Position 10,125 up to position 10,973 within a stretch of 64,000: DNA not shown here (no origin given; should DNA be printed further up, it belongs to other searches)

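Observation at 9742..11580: Island B operon: SAM methyltransferase, Cys/Pro-rich lipoprotein and two tiny membrane proteins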

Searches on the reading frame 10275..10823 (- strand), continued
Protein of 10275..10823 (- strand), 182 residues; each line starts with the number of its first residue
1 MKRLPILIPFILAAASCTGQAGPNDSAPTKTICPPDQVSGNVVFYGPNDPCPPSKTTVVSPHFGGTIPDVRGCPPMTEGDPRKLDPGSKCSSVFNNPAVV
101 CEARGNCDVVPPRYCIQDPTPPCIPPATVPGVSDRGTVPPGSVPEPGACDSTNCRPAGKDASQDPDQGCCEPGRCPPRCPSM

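Call 35: search_solved_structures(query=P0003, max_evalue=1e-10, show_alignments=2)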
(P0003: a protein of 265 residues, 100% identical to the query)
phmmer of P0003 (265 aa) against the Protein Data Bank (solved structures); distinct sequences matched with E-value up to 1e-10: 9.
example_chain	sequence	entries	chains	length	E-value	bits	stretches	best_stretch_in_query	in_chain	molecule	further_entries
3bxo_A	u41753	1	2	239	5.1e-49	170.3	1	22-261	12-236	N,N-dimethyltransferase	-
3pfg_A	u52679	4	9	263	9.3e-44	153.1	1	18-261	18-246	N-methyltransferase | dTDP-3-amino-3,6-dideoxy-alpha-D-glucopyranose N,N-dimethyltransferase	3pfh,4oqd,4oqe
6m82_A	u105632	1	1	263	1.3e-43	152.6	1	19-261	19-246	dTDP-3-amino-3,6-dideoxy-alpha-D-glucopyranose N,N-dimethyltransferase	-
6m81_A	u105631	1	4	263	1.4e-43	152.6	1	19-261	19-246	dTDP-3-amino-3,6-dideoxy-alpha-D-glucopyranose N,N-dimethyltransferase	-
6m83_A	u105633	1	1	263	2.4e-43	151.7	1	18-261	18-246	dTDP-3-amino-3,6-dideoxy-alpha-D-glucopyranose N,N-dimethyltransferase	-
3px2_A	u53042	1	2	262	3.3e-43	151.3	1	18-261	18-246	N-methyltransferase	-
3px3_A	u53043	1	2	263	3.3e-43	151.3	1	18-261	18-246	N-methyltransferase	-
5bsz_A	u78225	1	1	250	3.1e-36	128.5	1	20-262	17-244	N-methyltransferase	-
6uk5_A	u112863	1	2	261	6.6e-35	124.1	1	30-263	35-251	CalS10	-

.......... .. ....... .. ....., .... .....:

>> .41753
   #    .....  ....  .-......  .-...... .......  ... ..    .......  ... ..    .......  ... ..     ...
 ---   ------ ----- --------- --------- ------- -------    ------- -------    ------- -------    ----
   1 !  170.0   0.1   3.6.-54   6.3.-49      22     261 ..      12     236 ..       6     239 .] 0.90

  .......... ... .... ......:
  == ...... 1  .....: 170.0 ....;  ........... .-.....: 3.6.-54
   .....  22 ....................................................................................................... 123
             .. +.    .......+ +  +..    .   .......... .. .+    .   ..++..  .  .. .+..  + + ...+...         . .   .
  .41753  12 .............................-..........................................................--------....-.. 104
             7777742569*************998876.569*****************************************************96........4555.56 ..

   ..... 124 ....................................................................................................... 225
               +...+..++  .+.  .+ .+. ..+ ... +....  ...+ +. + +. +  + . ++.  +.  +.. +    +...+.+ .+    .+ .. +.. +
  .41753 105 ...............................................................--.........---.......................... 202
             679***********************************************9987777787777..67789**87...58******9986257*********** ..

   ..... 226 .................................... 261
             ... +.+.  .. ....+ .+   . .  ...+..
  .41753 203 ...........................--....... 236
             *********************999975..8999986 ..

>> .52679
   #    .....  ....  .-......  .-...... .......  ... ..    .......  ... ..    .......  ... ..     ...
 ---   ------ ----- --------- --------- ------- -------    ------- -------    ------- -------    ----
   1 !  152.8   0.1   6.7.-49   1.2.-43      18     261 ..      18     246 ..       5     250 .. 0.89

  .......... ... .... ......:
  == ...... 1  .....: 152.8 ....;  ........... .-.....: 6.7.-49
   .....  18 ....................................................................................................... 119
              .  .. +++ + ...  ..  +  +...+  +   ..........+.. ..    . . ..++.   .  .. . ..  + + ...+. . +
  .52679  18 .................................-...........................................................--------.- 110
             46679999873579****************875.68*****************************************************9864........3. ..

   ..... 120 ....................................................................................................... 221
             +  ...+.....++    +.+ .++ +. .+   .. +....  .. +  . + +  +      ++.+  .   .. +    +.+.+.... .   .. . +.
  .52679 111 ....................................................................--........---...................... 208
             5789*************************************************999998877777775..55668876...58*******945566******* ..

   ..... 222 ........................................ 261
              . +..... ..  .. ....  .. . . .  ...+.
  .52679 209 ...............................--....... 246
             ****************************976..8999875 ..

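Call 40: search_protein_representatives(alignment_id=A2)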
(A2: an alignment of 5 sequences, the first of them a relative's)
Query: 5 sequences, 178 profile positions. Proteins with E-value up to 0.001 (for the whole library): 7; up to 1e-10: 5; up to 1e-30: 4. The best 7 are listed.
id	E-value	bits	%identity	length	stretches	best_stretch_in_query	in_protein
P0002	2.7e-60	219.5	-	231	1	1-178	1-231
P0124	2.4e-50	187.1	-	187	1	1-178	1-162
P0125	8.7e-45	169.0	-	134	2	72-177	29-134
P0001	1.1e-33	132.8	-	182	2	1-107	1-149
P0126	4.8e-24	101.5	-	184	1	1-177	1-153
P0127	1.2e-08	51.3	-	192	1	1-176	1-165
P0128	2.2e-08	50.4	-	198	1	1-177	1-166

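Call 42: predict_structure(alignment_id=A2)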
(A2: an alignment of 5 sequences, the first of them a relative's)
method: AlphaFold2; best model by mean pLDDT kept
length: 182 residues; sequences in the alignment: 5
mean_pLDDT: 45.6   pTM: 0.21
mean pLDDT of the five models: 45.6, 37.2, 36.8, 36.0, 33.7
residues with pLDDT >= 90: 0; 70-90: 8; 50-70: 44; < 50: 130
segments of 3 or more residues with pLDDT < 50: 20-66, 100-182
pLDDT, mean of each block of 10 residues (from residue 1): 59 54 44 43 46 42 48 68 71 57 40 34 33 39 35 35 39 37 32
secondary structure, 60 per line:
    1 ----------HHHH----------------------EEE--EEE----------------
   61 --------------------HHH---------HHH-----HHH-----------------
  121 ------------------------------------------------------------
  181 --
elements in order: H11-14 E37-39 E42-44

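Call 51: find_encoding_contigs(protein=P0126, flank=8000, max_places=3)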
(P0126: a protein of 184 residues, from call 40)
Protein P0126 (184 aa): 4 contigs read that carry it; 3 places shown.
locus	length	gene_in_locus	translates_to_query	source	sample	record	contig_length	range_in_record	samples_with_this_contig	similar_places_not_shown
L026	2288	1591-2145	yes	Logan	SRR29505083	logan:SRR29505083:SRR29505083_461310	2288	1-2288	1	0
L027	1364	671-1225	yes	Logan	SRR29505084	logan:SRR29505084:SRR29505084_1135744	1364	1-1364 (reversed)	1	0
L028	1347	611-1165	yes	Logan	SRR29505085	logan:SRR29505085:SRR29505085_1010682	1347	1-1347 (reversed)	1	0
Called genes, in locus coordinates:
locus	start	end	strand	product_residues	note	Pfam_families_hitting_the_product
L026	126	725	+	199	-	-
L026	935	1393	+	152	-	-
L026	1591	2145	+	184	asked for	-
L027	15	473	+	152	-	-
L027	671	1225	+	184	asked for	-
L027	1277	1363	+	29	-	?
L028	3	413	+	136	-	?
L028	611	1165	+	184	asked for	-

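Call 52: find_encoding_contigs(protein=P0127, flank=8000, max_places=3)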
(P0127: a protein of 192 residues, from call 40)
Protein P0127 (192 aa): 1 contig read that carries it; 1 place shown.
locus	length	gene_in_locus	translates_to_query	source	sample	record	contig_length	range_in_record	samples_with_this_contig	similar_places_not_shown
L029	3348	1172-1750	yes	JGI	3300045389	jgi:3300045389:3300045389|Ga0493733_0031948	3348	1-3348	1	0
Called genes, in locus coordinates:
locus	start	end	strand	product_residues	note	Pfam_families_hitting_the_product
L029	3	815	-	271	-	?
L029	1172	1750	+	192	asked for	-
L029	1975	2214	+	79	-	-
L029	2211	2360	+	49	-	-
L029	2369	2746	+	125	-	-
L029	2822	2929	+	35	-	-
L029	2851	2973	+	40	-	-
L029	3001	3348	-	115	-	?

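Call 53: find_encoding_contigs(protein=P0128, flank=8000, max_places=3)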
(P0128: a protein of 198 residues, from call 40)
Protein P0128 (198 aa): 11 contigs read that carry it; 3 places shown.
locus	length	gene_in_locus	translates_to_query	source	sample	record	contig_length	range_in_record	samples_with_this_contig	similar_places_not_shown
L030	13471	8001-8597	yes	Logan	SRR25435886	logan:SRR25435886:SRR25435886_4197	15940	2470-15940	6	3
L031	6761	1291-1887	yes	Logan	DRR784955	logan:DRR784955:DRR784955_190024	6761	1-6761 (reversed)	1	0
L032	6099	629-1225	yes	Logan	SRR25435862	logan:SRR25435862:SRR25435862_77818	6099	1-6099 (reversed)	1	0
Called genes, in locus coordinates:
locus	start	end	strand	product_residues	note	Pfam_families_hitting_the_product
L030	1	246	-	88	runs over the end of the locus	-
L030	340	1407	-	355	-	-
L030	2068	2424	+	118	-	-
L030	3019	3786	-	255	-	PF01978:TrmB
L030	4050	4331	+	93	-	-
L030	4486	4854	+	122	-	PF01649:Ribosomal_S20p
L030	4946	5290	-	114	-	-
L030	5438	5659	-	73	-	-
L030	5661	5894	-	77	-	-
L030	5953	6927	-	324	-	PF06144:DNA_pol3_delta, PF21694:DNA_pol3_delta_C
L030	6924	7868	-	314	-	PF01149:Fapy_DNA_glyco, PF06831:H2TH, PF06827:zf-FPG_IleRS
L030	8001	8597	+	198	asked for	-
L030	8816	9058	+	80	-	-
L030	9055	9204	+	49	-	-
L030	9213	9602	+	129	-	-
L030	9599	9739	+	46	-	-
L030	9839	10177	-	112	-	PF00293:NUDIX (weak)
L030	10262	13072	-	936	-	PF02739:5_3_exonuc_N, PF01367:5_3_exonuc, PF01612:DNA_pol_A_exo1, PF22619:DNA_polI_exo1 (weak), PF00476:DNA_pol_A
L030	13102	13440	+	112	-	-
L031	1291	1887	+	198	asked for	-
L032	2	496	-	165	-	?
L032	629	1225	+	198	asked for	-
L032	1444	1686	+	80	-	-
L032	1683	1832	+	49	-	-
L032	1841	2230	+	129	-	-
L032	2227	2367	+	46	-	-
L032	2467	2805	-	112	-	PF00293:NUDIX (weak)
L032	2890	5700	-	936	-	PF02739:5_3_exonuc_N, PF01367:5_3_exonuc, PF01612:DNA_pol_A_exo1, PF22619:DNA_polI_exo1 (weak), PF00476:DNA_pol_A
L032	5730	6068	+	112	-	-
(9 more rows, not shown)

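Call 58: search_protein_families(library=padloc, proteins=[window:10275-10823:-, P0003, P0002, L030:8816-9055:+, L030:9055-9201:+, L030:9213-9599:+], max_evalue=0.01)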
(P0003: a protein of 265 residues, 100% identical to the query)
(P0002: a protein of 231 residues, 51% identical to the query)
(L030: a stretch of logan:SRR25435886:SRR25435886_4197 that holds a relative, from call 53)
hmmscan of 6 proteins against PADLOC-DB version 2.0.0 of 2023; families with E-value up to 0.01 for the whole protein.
window:10275-10823:- (182 aa): 0 families

P0003 (265 aa): 1 family
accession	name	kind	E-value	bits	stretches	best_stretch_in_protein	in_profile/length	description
PDLC04134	mad2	-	2.1e-14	51.3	1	39-157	280-393/492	mads_2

P0002 (231 aa): 0 families

L030:8816-9055:+ (80 aa): 0 families

L030:9055-9201:+ (49 aa): 0 families

L030:9213-9599:+ (129 aa): 0 families

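Call 59: search_protein_families(library=phrogs, proteins=[window:10275-10823:-, P0003, P0002, L030:8816-9055:+, L030:9055-9201:+, L030:9213-9599:+], max_evalue=0.01)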
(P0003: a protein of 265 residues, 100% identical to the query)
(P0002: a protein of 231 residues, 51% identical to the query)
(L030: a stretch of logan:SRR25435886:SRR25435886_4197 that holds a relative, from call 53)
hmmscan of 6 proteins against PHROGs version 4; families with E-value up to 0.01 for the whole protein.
window:10275-10823:- (182 aa): 0 families

P0003 (265 aa): 4 families
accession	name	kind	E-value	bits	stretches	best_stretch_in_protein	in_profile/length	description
phrog_28702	-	unknown function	3.6e-15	57.5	1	19-178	11-153/247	-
phrog_4752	-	other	1.6e-09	38.4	1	24-158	26-158/241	tRNA methyltransferase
phrog_22502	-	other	0.0012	19.6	1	32-156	49-171/276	methyltransferase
phrog_26773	-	unknown function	0.0038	17.7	1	31-136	29-140/213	-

P0002 (231 aa): 0 families

L030:8816-9055:+ (80 aa): 0 families

L030:9055-9201:+ (49 aa): 0 families

L030:9213-9599:+ (129 aa): 0 families

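Call 72: predict_structure(alignment_id=A6)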
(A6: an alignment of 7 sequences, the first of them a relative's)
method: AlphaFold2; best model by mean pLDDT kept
length: 200 residues; sequences in the alignment: 7
mean_pLDDT: 56.3   pTM: 0.39
mean pLDDT of the five models: 56.3, 52.2, 52.3, 51.5, 48.7
residues with pLDDT >= 90: 0; 70-90: 55; 50-70: 54; < 50: 91
segments of 3 or more residues with pLDDT < 50: 15-49, 53-57, 69-81, 155-160, 174-200
pLDDT, mean of each block of 10 residues (from residue 1): 52 47 37 36 43 50 51 39 72 83 79 81 78 82 61 50 61 44 39 42
secondary structure, 60 per line:
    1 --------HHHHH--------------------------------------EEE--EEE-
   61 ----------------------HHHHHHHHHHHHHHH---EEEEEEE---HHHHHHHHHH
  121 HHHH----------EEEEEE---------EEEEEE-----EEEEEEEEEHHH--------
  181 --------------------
elements in order: H9-13 E52-54 E57-59 H83-97 E101-107 H111-124 E135-140 E150-155 E161-169

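Call 75: fold_search(model_id=the predicted structure, library=pdb)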
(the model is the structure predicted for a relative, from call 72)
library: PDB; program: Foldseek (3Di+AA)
matches with E <= 10: 955; with E <= 0.001: 0
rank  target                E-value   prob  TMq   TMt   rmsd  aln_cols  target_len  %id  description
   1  6iki_B                3.0e-02  0.66  0.23  0.32   6.8        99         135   14  Crystal structure of YfiB(W55L) (released 2019-03-13)
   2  6iki_A                4.2e-02  0.60  0.23  0.32   6.9        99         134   13  Crystal structure of YfiB(W55L) (released 2019-03-13)
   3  5v4f_A                4.8e-02  0.93  0.26  0.37   4.3        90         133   10  Crystal Structure of the Protein of Unknown Function of the Conserved Rid Protein Family YyfB from Yersinia pestis (released 2017-04-05)
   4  4zhw                  4.8e-02  0.54  0.21  0.35   8.0        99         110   13  Crystal structure of a bacterial signalling protein (N-terminal truncation) (released 2016-04-27)
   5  3wjp                  7.7e-02  0.41  0.21  0.13   7.2       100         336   12  Crystal structure of the HypE CA form (released 2013-12-18)
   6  3i3f_A                1.1e-01  0.77  0.23  0.33   4.3        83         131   13  Hypothetical protein from Giardia lamblia GL50803_14299 (released 2009-09-01)
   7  6jfw_A                1.1e-01  0.35  0.22  0.29   7.1       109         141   16  Crystal structure of PA0833 periplasmic domain from Pseudomonas aeruginosa reveals an unexpected enlarged peptidoglyca (released 2019-03-20)
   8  3vys_C                1.2e-01  0.38  0.22  0.14   7.8        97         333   10  Crystal structure of the HypC-HypD-HypE complex (form I) (released 2012-11-28)
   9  4b46                  1.3e-01  0.30  0.18  0.12   6.6       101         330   13  CetZ1 from Haloferax volcanii - GDP bound monomer (released 2013-08-14)
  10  6rvm_B                1.4e-01  0.47  0.23  0.17   5.2        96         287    9  Cell division protein FtsZ from Staphylococcus aureus, apo form (released 2020-02-19)
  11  4zhy_B                1.5e-01  0.35  0.22  0.36   7.8        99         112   13  Crystal structure of a bacterial signalling complex (released 2016-04-27)
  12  9bjv                  1.5e-01  0.33  0.21  0.32   5.1        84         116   19  Crystal structure of hypothetical protein PA5083 from Pseudomonas aeruginosa Sulfur SAD phased (released 2024-09-04)
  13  3kjj_I                1.7e-01  0.44  0.23  0.35   5.1        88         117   12  Crystal structure of NMB1025, a member of YjgF protein family, from Neisseria meningitidis (hexagonal crystal form) (released 2009-11-24)
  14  4efa_E                1.7e-01  0.41  0.21  0.20   4.9        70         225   20  Crystal Structure of the Heterotrimeric EGChead Peripheral Stalk Complex of the Yeast Vacuolar ATPase - second conform (released 2012-10-10)
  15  3a43_B                1.8e-01  0.47  0.22  0.33   4.4        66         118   15  Crystal structure of HypA (released 2009-10-06)
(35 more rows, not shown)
